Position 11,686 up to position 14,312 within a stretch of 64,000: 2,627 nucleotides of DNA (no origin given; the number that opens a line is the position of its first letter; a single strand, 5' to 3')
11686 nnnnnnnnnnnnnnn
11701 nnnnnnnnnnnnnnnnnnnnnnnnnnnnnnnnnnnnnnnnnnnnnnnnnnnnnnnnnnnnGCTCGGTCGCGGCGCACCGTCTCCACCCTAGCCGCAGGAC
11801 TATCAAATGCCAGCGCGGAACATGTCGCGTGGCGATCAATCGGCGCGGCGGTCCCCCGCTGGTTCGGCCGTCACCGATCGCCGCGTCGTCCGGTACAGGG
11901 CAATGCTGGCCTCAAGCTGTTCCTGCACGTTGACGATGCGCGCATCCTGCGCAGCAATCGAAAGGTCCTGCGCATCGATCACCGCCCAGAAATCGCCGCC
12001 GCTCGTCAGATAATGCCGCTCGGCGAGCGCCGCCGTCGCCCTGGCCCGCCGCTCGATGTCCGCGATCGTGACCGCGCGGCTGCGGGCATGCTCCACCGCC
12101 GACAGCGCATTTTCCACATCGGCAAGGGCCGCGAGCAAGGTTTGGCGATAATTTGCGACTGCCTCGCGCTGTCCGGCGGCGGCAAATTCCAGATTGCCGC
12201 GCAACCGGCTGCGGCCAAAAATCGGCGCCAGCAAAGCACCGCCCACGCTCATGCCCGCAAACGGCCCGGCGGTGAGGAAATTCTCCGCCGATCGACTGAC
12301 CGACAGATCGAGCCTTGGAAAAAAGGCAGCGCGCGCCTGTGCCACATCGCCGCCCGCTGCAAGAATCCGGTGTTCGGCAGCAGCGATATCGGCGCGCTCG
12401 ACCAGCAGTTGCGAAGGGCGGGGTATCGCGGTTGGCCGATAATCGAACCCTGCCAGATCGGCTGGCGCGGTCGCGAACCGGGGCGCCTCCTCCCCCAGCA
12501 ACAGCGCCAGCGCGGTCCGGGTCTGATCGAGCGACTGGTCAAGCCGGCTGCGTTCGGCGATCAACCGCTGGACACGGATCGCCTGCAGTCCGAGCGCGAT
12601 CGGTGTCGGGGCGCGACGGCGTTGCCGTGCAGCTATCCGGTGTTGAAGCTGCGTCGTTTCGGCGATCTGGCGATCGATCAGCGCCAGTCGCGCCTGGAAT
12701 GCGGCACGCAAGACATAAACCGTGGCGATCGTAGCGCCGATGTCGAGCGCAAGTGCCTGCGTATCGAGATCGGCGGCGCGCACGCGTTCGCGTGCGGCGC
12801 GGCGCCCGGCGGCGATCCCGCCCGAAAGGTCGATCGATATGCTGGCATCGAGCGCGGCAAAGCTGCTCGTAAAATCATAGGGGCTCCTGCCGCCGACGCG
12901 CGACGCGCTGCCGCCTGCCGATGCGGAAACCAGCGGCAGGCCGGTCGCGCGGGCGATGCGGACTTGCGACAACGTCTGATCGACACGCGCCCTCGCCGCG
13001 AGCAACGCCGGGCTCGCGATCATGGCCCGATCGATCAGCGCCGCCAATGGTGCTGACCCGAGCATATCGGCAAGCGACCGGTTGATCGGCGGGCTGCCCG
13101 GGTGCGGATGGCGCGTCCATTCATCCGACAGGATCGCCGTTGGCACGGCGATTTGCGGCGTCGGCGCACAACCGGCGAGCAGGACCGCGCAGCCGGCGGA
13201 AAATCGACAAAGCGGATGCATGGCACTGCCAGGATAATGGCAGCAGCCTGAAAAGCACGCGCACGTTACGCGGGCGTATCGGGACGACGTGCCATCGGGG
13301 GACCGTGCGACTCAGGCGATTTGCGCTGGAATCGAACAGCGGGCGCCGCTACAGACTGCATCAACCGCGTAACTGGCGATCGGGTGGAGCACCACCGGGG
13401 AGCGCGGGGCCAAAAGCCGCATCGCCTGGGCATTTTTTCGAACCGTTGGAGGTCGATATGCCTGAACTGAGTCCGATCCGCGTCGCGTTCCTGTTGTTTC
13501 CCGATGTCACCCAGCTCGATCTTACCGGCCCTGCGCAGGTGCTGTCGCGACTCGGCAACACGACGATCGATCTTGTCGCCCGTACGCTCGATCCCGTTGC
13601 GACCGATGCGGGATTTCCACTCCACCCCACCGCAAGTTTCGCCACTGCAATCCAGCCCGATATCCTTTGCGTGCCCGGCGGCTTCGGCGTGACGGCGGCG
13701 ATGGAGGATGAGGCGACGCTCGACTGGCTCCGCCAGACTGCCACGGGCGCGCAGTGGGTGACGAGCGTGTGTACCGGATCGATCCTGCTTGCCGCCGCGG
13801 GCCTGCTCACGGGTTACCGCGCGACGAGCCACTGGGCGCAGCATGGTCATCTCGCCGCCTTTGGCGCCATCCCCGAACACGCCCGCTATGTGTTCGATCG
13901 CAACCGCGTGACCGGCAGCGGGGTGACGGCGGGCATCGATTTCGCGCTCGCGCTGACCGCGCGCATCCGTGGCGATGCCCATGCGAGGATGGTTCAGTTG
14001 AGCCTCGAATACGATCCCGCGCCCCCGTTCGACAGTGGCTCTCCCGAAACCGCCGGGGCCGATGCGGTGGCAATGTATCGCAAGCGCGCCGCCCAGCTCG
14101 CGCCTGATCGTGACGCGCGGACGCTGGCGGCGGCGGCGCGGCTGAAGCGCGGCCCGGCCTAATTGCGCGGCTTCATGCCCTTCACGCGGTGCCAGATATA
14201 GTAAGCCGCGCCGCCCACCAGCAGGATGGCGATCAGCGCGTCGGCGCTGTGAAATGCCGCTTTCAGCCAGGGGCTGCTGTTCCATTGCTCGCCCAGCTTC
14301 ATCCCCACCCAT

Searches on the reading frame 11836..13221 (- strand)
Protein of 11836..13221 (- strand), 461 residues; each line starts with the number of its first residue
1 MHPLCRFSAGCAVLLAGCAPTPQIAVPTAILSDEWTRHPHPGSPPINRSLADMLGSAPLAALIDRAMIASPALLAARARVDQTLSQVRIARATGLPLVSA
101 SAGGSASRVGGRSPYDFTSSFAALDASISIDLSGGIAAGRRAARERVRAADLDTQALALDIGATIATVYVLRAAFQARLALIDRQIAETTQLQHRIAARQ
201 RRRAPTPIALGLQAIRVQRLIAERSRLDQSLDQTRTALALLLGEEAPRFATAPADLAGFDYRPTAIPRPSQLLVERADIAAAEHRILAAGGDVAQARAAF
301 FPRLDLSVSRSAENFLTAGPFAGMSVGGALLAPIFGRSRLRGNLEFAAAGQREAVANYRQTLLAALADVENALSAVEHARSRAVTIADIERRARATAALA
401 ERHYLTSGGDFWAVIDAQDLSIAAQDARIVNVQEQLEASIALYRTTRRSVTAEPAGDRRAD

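Call 9: search_protein_families(library=pfam, proteins=[window:11836-13221:-], max_evalue=0.01)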
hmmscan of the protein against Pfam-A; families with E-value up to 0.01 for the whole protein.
window:11836-13221:- (461 aa): 1 family
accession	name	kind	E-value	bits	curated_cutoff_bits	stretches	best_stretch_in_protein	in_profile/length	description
PF02321.23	OEP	-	7.2e-24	85.1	22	2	271-446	7-186/187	Outer membrane efflux protein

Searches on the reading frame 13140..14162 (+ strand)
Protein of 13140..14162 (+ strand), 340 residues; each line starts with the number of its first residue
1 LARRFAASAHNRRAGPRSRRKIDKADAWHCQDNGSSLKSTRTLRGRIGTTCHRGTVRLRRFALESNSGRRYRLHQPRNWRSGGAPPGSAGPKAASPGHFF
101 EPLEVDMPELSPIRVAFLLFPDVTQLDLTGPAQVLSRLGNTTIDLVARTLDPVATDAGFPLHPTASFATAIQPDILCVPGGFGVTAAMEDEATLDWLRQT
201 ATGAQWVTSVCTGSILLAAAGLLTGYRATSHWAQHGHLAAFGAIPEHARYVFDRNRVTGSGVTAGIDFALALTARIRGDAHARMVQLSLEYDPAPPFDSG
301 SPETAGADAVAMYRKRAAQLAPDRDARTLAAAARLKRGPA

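Call 9: search_protein_families(library=pfam, proteins=[window:13140-14162:+], max_evalue=0.01)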
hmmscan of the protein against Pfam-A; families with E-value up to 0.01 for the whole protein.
window:13140-14162:+ (340 aa): 1 family
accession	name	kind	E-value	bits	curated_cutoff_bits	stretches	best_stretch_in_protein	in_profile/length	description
PF01965.30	DJ-1_PfpI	-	2.6e-26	92.8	26.6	1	114-273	2-163/165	DJ-1/PfpI family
